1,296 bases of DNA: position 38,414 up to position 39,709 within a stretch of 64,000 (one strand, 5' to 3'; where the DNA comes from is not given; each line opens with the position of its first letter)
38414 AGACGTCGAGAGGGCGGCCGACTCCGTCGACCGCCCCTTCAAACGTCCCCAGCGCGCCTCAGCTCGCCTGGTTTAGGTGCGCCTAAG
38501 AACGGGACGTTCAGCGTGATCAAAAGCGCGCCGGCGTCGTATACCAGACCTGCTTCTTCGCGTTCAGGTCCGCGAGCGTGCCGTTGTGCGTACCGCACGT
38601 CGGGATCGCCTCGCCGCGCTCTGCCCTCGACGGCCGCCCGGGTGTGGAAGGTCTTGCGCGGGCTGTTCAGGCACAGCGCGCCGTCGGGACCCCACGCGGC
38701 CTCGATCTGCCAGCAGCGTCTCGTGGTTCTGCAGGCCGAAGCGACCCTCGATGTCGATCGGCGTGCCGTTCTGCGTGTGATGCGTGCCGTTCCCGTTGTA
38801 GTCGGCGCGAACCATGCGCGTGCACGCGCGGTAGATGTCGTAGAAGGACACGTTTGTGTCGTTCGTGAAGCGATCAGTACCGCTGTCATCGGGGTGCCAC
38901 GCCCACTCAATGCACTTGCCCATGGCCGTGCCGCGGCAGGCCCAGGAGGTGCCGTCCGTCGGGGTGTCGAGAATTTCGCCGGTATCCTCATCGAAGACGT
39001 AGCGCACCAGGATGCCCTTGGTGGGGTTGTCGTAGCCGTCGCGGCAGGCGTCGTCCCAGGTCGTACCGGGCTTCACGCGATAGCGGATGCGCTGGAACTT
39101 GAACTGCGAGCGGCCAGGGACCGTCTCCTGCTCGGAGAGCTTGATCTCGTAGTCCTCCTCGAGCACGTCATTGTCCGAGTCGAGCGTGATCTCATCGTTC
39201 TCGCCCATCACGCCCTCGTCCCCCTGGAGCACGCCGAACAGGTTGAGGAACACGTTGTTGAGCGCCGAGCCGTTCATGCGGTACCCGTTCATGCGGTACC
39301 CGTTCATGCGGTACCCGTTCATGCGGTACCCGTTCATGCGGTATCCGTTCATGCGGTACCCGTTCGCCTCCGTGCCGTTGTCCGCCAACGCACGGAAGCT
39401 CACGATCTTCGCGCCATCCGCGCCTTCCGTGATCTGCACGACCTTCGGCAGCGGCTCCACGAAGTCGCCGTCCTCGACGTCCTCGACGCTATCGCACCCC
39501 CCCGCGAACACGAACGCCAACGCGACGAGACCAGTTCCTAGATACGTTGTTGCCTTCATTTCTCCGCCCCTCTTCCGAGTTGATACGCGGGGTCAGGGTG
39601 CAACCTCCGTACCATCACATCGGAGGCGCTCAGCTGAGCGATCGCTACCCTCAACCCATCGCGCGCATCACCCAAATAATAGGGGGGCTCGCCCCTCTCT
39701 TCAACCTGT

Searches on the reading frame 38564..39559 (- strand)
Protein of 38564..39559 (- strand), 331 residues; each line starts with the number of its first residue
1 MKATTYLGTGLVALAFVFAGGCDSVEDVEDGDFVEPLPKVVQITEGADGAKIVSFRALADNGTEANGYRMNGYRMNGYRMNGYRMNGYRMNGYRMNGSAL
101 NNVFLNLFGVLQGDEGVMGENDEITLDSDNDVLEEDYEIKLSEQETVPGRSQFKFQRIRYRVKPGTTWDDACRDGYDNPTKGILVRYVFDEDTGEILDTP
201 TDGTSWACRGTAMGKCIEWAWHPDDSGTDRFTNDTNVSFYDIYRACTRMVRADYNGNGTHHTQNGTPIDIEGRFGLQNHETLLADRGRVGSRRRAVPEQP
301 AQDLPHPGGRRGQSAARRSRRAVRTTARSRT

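Call 12: search_protein_families(library=pfam, proteins=[window:38564-39559:-], max_evalue=0.01)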
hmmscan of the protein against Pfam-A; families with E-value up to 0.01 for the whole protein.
window:38564-39559:- (331 aa): 1 family
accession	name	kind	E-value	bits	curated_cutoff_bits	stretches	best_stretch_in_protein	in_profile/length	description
PF20032.4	ADYC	-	1.3e-29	104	27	1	134-277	16-148/176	ADYC domain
